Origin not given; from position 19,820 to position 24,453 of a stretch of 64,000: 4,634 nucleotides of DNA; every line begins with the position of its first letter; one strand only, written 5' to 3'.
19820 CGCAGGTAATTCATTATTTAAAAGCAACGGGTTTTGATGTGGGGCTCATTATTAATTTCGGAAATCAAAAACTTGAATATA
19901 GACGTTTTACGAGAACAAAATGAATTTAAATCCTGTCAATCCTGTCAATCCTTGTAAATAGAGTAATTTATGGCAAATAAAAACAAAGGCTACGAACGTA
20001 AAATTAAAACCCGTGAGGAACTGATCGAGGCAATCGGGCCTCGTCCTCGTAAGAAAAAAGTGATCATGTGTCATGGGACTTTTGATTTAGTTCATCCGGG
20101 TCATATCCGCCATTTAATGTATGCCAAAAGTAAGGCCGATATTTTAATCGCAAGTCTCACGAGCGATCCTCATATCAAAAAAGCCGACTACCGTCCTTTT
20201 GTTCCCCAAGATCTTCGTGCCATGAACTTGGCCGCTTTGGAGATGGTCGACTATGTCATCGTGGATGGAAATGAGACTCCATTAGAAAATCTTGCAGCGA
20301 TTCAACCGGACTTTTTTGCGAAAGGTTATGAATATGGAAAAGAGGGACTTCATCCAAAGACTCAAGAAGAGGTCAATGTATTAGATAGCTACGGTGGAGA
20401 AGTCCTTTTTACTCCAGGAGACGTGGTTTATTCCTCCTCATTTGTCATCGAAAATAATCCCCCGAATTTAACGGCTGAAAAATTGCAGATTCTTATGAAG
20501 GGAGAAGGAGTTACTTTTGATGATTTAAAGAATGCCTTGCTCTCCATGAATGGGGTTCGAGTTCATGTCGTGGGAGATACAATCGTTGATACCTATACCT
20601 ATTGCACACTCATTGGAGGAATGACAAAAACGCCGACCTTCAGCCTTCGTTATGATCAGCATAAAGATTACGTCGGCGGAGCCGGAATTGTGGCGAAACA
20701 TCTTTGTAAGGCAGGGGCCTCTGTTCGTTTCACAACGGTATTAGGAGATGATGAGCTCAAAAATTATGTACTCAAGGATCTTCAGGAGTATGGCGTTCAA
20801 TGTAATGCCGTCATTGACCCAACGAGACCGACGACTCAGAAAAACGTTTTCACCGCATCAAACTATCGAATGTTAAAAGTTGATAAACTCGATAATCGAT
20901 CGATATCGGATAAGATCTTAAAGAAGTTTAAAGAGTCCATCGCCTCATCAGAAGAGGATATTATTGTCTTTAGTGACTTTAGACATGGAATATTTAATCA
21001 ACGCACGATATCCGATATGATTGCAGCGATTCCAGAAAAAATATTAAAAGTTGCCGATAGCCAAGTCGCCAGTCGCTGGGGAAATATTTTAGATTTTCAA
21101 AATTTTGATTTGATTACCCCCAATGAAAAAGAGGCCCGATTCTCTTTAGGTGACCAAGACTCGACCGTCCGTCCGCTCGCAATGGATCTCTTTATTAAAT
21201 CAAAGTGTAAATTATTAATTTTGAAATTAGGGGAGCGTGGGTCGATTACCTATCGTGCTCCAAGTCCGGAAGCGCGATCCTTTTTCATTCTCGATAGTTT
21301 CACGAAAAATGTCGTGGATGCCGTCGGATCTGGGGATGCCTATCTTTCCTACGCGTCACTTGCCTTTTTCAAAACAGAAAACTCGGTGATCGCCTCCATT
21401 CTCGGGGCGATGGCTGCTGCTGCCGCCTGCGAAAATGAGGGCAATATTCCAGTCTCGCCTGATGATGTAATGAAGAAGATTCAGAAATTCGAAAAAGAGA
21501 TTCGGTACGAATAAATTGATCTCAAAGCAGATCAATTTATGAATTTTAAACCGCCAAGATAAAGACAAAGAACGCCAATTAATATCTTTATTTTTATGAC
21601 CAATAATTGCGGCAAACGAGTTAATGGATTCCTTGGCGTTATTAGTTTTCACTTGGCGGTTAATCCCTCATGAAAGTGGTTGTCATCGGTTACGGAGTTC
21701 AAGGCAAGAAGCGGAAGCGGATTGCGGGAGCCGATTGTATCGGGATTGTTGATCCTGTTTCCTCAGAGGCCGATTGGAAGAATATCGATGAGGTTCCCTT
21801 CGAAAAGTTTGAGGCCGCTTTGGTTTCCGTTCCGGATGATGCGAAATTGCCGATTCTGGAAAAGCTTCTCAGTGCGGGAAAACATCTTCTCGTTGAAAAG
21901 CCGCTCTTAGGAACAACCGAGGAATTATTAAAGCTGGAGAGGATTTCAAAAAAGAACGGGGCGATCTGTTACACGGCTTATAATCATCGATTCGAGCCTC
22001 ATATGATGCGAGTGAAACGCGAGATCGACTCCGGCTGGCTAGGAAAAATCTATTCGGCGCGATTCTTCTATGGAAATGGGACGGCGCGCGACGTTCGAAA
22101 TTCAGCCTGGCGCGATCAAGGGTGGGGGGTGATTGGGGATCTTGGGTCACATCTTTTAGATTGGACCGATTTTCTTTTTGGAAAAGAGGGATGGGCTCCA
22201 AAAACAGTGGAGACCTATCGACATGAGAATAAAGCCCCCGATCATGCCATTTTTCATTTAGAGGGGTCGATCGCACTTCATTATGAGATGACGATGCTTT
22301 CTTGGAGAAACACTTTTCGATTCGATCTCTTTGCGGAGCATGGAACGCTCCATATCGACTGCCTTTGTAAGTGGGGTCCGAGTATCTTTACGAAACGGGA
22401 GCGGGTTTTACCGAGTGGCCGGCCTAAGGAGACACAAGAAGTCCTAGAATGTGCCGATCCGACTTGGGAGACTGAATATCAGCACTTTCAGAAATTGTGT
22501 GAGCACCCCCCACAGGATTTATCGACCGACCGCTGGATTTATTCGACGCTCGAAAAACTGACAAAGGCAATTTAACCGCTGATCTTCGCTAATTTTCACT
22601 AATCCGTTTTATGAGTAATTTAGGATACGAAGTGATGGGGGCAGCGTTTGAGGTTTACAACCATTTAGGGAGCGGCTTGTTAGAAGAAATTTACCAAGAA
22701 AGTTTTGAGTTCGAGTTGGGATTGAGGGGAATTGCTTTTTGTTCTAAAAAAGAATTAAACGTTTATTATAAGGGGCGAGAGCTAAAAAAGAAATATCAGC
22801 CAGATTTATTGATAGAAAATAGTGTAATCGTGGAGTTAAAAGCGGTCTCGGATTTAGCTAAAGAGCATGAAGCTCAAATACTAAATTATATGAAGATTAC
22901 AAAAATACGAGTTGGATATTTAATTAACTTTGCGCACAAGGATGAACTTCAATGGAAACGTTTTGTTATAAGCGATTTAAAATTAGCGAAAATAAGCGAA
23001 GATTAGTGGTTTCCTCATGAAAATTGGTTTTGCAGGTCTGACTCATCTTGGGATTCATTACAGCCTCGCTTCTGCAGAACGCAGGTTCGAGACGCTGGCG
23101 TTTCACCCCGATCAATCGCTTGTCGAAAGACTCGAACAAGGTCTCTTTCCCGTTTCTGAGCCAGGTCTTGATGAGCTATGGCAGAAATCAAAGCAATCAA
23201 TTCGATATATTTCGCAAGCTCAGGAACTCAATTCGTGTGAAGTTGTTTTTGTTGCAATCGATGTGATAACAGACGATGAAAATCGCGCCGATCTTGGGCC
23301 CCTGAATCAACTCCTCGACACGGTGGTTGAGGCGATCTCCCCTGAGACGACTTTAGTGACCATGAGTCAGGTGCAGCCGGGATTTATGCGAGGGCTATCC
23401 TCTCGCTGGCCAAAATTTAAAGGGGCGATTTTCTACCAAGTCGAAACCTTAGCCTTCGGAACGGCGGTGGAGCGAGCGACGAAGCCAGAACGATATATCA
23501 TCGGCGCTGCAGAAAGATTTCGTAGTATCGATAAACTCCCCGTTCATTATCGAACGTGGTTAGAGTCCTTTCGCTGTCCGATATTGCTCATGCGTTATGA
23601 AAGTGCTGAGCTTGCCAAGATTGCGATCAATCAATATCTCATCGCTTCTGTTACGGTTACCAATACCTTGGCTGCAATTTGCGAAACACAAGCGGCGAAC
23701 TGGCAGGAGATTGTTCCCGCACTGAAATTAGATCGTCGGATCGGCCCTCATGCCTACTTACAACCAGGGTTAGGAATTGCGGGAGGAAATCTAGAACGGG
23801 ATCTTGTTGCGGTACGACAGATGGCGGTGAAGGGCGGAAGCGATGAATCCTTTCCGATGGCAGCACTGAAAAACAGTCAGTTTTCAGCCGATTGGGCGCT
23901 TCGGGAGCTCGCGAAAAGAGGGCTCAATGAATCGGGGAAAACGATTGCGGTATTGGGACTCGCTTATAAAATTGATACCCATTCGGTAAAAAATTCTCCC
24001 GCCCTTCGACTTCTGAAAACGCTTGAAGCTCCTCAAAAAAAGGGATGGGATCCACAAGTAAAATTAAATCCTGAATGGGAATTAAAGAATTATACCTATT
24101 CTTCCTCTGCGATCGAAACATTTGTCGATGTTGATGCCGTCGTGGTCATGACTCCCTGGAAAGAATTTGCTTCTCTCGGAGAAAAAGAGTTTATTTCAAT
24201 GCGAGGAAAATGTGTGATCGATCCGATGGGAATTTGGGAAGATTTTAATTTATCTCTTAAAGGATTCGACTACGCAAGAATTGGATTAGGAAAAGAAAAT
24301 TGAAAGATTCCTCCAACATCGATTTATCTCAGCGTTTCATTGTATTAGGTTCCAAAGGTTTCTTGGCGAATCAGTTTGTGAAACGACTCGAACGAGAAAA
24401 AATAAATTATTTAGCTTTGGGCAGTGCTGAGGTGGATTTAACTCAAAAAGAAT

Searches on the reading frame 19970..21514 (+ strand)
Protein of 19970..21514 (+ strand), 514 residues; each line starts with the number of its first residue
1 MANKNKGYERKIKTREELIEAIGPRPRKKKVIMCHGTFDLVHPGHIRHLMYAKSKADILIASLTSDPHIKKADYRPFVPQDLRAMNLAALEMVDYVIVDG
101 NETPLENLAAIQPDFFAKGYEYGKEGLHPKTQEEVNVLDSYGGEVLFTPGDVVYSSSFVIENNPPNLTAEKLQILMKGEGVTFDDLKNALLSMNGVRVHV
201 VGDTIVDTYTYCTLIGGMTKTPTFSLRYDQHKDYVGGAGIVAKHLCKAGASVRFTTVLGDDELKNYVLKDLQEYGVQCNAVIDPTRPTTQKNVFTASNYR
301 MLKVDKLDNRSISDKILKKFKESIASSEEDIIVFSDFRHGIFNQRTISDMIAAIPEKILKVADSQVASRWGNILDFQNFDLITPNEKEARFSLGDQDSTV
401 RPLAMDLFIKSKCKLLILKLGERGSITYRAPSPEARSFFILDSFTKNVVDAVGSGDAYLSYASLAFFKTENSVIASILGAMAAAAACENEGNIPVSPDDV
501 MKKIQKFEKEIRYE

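Call 7: search_protein_families(library=pfam, proteins=[window:19970-21514:+], max_evalue=0.0001)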
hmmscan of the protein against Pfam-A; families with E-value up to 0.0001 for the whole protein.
window:19970-21514:+ (514 aa): 2 families
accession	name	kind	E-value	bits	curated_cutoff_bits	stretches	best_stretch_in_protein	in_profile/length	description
PF00294.29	PfkB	-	5.5e-22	78.9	25.8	1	199-495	5-298/302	pfkB family carbohydrate kinase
PF01467.32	CTP_transf_like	-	9.3e-13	49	21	1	34-122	2-90/133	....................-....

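Call 18: search_protein_families(library=ncbifam, proteins=[window:19970-21514:+], max_evalue=1e-8)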
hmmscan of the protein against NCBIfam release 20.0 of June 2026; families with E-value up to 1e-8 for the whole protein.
window:19970-21514:+ (514 aa): 8 families
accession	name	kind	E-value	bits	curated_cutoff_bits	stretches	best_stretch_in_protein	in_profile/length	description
NF008454.0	PRK11316.1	equivalog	8.3e-45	153.3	521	2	190-508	5-316/475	bifunctional D-glycero-beta-D-manno-heptose-7-phosphate kinase/D-glycero-beta-D-manno-heptose 1-phosphate adenylyltransferase HldE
TIGR02198.1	rfaE_dom_I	equivalog_domain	6.1e-38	130.7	345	1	192-504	4-314/315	D-glycero-beta-D-manno-heptose-7-phosphate kinase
TIGR02199.1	rfaE_dom_II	equivalog_domain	4.6e-27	94.6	181.5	1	25-161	7-140/144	D-glycero-beta-D-manno-heptose 1-phosphate adenylyltransferase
TIGR02152.1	D_ribokin_bact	equivalog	3.5e-13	49.6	299.65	1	199-491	2-285/298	ribokinase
TIGR00125.1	cyt_tran_rel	domain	7.9e-13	48.4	27.7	1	31-94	1-63/65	adenylyltransferase/cytidyltransferase family protein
TIGR04382.1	myo_inos_iolC_N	equivalog_domain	2.3e-12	46.8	300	0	377-485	187-288/309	5-dehydro-2-deoxygluconokinase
TIGR03828.1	pfkB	equivalog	2.9e-11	43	292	1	228-491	27-286/305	1-phosphofructokinase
TIGR03168.1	1-PFK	subfamily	9.9e-11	41.1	216.4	1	226-499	25-294/305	hexose kinase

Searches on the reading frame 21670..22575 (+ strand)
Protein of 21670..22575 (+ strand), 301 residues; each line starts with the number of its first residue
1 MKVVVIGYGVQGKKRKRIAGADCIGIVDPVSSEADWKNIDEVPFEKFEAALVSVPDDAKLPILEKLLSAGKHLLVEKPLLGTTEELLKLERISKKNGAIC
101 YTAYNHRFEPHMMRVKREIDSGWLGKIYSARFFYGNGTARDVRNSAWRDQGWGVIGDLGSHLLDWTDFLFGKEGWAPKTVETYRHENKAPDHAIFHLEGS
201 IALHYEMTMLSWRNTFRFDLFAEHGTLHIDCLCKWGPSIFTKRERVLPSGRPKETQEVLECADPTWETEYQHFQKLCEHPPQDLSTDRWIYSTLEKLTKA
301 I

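Call 7: search_protein_families(library=pfam, proteins=[window:21670-22575:+], max_evalue=0.0001)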
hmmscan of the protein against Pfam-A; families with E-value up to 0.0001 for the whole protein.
window:21670-22575:+ (301 aa): 3 families
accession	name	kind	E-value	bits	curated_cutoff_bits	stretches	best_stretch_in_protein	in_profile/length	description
PF22725.1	GFO_IDH_MocA_C3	-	8.6e-13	48.8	27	1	113-227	2-123/124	GFO/IDH/MocA C-terminal domain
PF01408.29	GFO_IDH_MocA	-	2.7e-09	38.2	24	1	3-103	3-119/120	Oxidoreductase family, NAD-binding Rossmann fold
PF02894.22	GFO_IDH_MocA_C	-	7.8e-07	29.6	22.9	1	116-185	1-70/218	Oxidoreductase family, C-terminal alpha/beta domain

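Call 18: search_protein_families(library=ncbifam, proteins=[window:21670-22575:+], max_evalue=1e-8)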
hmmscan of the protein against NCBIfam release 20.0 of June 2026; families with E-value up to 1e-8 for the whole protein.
window:21670-22575:+ (301 aa): 5 families
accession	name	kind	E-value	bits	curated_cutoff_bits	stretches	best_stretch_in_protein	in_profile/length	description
NF052479.1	LevoglcsnDh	equivalog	6.3e-15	54.7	650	1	32-187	61-219/386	levoglucosan dehydrogenase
NF008607.0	PRK11579.1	subfamily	1.6e-14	53.7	330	1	48-219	66-239/346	oxidoreductase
NF040723.1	UDP-GlcNAcDh_Arch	equivalog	1.4e-13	51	450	1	36-197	50-203/302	UDP-N-acetylglucosamine 3-dehydrogenase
TIGR04380.1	myo_inos_iolG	equivalog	2.9e-10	39.6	355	1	45-173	63-188/330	inositol 2-dehydrogenase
NF007574.0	PRK10206.1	equivalog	4.4e-09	35.8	352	1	51-191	70-207/345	oxidoreductase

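Call 42: search_solved_structures(query=window:21670-22575:+, max_evalue=0.000001, show_alignments=0)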
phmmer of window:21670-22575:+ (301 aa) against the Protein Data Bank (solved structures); distinct sequences matched with E-value up to 0.000001: 23.
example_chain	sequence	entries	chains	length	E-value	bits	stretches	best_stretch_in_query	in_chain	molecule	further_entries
3fhl_A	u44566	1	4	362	2.2e-13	53.3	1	41-255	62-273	Putative oxidoreductase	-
3gdo_A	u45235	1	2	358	2.4e-12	49.9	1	47-197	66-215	Uncharacterized oxidoreductase yvaA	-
3gfg_A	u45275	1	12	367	2.5e-12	49.9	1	47-197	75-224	Uncharacterized oxidoreductase yvaA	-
6a3f_A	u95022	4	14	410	2.6e-12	49.8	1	31-175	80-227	Putative dehydrogenase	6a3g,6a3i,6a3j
3kux_A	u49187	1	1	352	1.3e-11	47.5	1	33-221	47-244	Putative oxidoreductase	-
3e18_A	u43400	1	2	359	4.5e-11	45.7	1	43-170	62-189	oxidoreductase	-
7xr9_A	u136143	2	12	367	2.4e-10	43.3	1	34-167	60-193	DgpA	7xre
4h3v_A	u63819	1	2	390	2.9e-10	43.1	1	30-191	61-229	Oxidoreductase domain protein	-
3db2_A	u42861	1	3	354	5.3e-10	42.2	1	45-172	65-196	putative NADPH-dependent oxidoreductase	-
4hkt_A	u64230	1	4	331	8.2e-10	41.6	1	38-174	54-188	Inositol 2-dehydrogenase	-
3hnp_A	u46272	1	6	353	1.4e-09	40.8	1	46-205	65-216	Oxidoreductase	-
3e82_A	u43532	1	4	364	2e-09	40.3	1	49-223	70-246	Putative oxidoreductase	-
3oqb_A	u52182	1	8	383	4.3e-09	39.2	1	57-220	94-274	Oxidoreductase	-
9m37_A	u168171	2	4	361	1.1e-08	37.9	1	48-171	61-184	P581a DgpA2 and isoorientin complex structure | Gfo/Idh/MocA family protein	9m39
3f4l_A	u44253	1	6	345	1.9e-08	37.1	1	48-187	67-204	Putative oxidoreductase yhhX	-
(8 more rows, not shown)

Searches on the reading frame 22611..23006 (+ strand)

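Call 7: search_protein_families(library=pfam, proteins=[window:22611-23006:+], max_evalue=0.0001)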
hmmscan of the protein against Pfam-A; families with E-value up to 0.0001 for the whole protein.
window:22611-23006:+ (131 aa): 2 families
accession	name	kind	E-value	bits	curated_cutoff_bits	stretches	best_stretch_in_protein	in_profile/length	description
PF13366.12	PDDEXK_3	-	3.9e-42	143.7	22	1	3-118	2-117/117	PD-(D/E)XK nuclease superfamily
PF24308.1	DUF7487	-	8.4e-05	23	27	1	40-95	158-213/220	Family of unknown function (DUF7487)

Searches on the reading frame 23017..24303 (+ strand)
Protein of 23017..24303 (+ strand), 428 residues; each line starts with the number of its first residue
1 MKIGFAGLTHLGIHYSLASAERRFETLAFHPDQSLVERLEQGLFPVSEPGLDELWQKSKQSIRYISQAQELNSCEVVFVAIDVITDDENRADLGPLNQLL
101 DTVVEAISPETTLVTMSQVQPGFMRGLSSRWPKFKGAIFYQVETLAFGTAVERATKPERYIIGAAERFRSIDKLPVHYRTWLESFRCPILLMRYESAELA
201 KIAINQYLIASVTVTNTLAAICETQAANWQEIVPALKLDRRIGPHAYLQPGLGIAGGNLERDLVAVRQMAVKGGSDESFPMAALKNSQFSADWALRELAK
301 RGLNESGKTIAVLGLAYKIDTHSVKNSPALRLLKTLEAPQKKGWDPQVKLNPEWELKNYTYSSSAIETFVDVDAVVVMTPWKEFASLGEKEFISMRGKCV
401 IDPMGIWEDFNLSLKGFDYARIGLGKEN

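Call 4: search_protein_families(library=pfam, proteins=[window:23017-24303:+], max_evalue=0.001)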
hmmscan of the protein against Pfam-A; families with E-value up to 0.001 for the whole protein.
window:23017-24303:+ (428 aa): 3 families
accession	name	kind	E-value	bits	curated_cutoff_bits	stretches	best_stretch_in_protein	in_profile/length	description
PF00984.24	UDPG_MGDP_dh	-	1.6e-15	57.4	25.4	1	195-279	1-84/94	UDP-glucose/GDP-mannose dehydrogenase family, central domain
PF03720.21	UDPG_MGDP_dh_C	-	2e-15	57.5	30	1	311-407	1-101/103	UDP-glucose/GDP-mannose dehydrogenase family, UDP binding domain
PF03721.20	UDPG_MGDP_dh_N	-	5.7e-15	55.8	27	1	1-167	1-178/187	UDP-glucose/GDP-mannose dehydrogenase family, NAD binding domain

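Call 5: search_protein_families(library=ncbifam, proteins=[window:23017-24303:+], max_evalue=0.001)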
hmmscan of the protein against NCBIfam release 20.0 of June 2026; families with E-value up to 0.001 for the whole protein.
window:23017-24303:+ (428 aa): 6 families
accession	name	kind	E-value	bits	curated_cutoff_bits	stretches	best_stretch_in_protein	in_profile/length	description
TIGR03026.1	NDP-sugDHase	subfamily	2.8e-54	184.5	189.8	1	1-402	1-410/413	nucleotide sugar dehydrogenase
NF041297.1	UDPGDh_AglM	equivalog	1.1e-42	146.5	670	1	1-405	1-415/429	UDP-glucose 6-dehydrogenase AglM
NF047673.2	TeichurnBiosyTuaD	equivalog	1.1e-39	136.8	700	1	6-423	7-430/439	UDP-glucose 6-dehydrogenase TuaD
NF040825.1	UDPMaNacDH_Arch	equivalog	1e-20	74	750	1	1-425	1-416/418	UDP-N-acetyl-D-mannosamine dehydrogenase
NF008286.0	PRK11064.1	equivalog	1.4e-11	43.6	459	1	174-407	188-419/420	UDP-N-acetyl-D-mannosamine dehydrogenase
NF011631.0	PRK15057.1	equivalog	3.3e-11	42.9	757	1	1-263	1-258/388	UDP-glucose 6-dehydrogenase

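Call 37: search_solved_structures(query=window:23017-24303:+, max_evalue=0.00001, show_alignments=2)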
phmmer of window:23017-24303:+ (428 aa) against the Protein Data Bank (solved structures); distinct sequences matched with E-value up to 0.00001: 30.
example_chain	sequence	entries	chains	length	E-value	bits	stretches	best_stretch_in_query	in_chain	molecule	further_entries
4a7p_A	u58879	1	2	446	3.2e-31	111.7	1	3-423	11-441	UDP-GLUCOSE DEHYDROGENASE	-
3vtf_A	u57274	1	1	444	4.1e-27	98.2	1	5-402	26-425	UDP-glucose 6-dehydrogenase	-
3gg2_A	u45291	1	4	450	8e-25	90.7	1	3-408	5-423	Sugar dehydrogenase, UDP-glucose/GDP-mannose dehydrogenase family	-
2y0e_A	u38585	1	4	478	1.2e-20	77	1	7-423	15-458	UDP-GLUCOSE DEHYDROGENASE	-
2y0c_A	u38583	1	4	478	2e-20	76.2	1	15-423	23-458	UDP-GLUCOSE DEHYDROGENASE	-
2y0d_A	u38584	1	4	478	2e-20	76.2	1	15-423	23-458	UDP-GLUCOSE DEHYDROGENASE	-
2o3j_A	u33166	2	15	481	6e-18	68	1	43-390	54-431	UDP-glucose 6-dehydrogenase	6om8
4r16_A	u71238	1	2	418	1.6e-17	66.6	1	1-409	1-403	418aa long hypothetical UDP-N-acetyl-D-mannosaminuronic acid dehydrogenase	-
4edf_A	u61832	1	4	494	6.8e-17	64.6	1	36-347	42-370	UDP-glucose 6-dehydrogenase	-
3ojl_A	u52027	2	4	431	8.7e-17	64.2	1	2-408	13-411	Cap5O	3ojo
5tjh_A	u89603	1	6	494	9.1e-17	64.1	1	36-347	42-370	UDP-glucose 6-dehydrogenase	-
5w4x_A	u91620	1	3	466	1.1e-16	63.9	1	37-347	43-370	UDP-glucose 6-dehydrogenase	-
2q3e_A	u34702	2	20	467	1.1e-16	63.9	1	37-347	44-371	UDP-glucose 6-dehydrogenase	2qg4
3itk_A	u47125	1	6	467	1.2e-16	63.7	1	38-347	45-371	UDP-glucose 6-dehydrogenase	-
3tdk_A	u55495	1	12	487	1.3e-16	63.7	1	37-347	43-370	UDP-glucose 6-dehydrogenase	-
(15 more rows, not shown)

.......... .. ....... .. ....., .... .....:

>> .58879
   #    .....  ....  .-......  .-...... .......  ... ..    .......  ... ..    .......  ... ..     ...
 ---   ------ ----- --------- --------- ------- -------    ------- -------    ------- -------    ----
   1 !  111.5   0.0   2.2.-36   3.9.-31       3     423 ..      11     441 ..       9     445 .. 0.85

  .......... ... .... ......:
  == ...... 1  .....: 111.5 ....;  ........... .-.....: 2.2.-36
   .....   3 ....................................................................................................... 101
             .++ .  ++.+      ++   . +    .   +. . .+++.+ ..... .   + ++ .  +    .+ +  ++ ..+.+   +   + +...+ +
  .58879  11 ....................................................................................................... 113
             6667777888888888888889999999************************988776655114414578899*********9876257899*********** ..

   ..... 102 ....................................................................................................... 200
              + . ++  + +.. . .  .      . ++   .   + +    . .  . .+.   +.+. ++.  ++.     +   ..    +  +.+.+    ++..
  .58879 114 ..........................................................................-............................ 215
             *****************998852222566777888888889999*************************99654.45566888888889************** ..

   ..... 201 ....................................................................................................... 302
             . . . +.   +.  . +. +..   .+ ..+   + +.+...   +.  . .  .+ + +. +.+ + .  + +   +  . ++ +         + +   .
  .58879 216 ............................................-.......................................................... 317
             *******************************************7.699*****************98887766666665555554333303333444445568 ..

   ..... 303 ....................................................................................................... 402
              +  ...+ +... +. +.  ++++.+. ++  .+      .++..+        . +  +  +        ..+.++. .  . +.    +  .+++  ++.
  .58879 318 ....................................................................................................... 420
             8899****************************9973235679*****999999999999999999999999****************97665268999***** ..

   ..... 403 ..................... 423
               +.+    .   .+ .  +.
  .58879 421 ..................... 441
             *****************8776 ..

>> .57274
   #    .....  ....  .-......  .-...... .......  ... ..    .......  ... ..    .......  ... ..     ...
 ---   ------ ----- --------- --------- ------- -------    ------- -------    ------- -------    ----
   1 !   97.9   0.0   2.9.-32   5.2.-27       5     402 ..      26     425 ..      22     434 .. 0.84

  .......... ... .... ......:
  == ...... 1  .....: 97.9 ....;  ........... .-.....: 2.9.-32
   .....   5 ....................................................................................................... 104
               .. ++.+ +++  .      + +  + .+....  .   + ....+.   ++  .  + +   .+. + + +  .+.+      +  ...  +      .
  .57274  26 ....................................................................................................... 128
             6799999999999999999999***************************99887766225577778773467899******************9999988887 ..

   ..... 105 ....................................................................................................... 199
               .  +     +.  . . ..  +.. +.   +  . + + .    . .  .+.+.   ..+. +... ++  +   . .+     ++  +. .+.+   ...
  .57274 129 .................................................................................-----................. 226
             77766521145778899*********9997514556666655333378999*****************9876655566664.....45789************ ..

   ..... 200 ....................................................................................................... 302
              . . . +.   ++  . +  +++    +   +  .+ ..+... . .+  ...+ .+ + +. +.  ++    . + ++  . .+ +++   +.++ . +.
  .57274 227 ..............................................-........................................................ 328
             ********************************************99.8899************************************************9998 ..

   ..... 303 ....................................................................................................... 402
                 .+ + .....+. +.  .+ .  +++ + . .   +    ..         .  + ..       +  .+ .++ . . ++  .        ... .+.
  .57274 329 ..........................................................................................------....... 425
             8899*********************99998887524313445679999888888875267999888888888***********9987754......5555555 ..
